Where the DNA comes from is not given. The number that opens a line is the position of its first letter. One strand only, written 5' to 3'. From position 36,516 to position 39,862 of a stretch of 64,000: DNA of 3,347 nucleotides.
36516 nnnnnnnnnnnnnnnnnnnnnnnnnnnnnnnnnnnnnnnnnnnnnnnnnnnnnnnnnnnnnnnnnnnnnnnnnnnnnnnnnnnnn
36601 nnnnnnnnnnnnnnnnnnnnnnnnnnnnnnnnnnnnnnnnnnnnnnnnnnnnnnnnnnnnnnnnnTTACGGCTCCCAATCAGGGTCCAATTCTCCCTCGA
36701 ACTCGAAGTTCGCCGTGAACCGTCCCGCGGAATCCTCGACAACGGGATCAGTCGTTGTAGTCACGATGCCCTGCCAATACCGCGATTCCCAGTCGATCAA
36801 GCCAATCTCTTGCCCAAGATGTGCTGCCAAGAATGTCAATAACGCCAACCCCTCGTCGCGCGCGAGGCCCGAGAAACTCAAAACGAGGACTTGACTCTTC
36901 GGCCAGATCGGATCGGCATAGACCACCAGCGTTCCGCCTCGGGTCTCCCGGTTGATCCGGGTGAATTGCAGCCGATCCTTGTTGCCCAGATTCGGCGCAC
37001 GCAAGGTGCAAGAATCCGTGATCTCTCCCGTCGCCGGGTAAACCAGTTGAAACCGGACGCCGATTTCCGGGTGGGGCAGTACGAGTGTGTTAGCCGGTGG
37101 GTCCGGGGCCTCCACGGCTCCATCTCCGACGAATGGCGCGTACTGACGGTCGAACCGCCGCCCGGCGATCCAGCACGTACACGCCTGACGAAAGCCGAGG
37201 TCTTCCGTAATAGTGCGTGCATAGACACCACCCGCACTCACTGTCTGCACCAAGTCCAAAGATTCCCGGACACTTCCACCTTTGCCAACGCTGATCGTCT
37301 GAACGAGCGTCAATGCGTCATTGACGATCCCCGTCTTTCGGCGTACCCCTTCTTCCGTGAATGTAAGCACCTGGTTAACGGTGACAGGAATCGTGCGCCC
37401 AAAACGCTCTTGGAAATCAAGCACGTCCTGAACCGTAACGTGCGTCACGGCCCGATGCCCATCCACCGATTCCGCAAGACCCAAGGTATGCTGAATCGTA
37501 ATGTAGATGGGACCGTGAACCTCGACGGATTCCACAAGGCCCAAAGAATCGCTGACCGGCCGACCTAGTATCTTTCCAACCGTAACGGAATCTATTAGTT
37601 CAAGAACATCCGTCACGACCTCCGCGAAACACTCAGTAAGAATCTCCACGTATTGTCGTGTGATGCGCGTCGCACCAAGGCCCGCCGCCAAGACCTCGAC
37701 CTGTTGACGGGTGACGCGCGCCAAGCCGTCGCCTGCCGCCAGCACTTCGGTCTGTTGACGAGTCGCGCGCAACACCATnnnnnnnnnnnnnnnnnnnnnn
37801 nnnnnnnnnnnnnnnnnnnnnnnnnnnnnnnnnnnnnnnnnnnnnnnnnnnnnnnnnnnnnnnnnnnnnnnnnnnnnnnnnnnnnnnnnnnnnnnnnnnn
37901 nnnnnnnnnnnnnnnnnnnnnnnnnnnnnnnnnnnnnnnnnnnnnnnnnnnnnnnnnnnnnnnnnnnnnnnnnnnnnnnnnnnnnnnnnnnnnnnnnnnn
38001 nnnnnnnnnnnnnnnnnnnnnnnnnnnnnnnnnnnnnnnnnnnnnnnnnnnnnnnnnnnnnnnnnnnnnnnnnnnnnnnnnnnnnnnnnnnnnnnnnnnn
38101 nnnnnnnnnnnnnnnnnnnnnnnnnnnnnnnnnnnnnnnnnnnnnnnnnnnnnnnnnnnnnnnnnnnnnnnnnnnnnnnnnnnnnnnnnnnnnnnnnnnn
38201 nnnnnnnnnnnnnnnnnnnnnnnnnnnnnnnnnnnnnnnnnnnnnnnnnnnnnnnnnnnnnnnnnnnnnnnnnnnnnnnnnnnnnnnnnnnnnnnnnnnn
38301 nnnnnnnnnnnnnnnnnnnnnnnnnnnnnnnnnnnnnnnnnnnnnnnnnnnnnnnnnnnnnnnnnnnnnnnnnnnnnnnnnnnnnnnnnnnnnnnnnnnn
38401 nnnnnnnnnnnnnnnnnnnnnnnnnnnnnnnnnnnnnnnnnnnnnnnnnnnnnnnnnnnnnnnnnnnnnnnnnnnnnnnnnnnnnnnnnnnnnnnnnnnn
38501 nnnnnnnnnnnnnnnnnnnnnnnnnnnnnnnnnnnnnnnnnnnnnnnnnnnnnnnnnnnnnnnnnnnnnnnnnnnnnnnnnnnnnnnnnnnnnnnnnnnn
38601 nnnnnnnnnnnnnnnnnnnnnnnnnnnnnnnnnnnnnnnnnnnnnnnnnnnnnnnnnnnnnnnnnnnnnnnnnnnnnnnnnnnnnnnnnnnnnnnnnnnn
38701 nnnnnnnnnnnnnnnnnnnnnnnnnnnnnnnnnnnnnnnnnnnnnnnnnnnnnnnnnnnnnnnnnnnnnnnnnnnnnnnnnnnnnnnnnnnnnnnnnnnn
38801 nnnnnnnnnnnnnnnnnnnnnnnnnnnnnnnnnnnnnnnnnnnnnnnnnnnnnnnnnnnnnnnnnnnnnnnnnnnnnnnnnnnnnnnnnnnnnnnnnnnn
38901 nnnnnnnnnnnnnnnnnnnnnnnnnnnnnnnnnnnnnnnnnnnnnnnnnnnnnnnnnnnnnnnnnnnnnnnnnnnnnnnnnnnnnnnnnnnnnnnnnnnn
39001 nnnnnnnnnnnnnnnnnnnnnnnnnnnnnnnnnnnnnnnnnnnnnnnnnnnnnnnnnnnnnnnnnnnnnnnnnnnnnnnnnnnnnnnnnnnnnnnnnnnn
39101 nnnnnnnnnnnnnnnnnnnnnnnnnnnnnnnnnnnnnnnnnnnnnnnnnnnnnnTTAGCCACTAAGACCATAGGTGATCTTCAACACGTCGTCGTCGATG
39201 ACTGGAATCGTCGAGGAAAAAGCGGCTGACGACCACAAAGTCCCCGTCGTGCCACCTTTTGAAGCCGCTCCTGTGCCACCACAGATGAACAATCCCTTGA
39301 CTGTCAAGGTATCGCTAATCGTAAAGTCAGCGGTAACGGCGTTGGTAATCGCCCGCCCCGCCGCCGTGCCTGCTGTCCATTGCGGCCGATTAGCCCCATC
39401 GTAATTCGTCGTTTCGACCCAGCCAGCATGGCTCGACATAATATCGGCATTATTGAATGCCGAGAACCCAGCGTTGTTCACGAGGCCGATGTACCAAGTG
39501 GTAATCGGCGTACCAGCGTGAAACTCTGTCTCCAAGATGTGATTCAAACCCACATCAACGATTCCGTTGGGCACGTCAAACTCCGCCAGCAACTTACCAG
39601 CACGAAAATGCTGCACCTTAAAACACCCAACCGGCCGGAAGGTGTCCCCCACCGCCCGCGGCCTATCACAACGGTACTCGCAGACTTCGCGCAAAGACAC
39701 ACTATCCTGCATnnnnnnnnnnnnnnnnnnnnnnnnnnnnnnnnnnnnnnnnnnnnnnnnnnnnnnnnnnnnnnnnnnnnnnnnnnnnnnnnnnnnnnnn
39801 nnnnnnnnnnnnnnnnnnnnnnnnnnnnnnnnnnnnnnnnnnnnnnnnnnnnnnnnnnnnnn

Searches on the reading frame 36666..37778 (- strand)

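Call 8: search_protein_families(library=phrogs, proteins=[window:36666-37778:-], max_evalue=0.01)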
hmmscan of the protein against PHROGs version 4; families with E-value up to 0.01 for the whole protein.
window:36666-37778:- (370 aa): 1 family
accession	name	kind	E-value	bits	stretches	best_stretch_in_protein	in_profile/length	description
phrog_13560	-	unknown function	0.0058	17.6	0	17-66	3-54/69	-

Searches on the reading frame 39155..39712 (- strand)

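Call 8: search_protein_families(library=phrogs, proteins=[window:39155-39712:-], max_evalue=0.01)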
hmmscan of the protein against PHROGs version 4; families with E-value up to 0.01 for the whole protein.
window:39155-39712:- (185 aa): 1 family
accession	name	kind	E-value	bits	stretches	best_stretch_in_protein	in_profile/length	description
phrog_8123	-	unknown function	3.5e-23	83.3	1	44-184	46-189/192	-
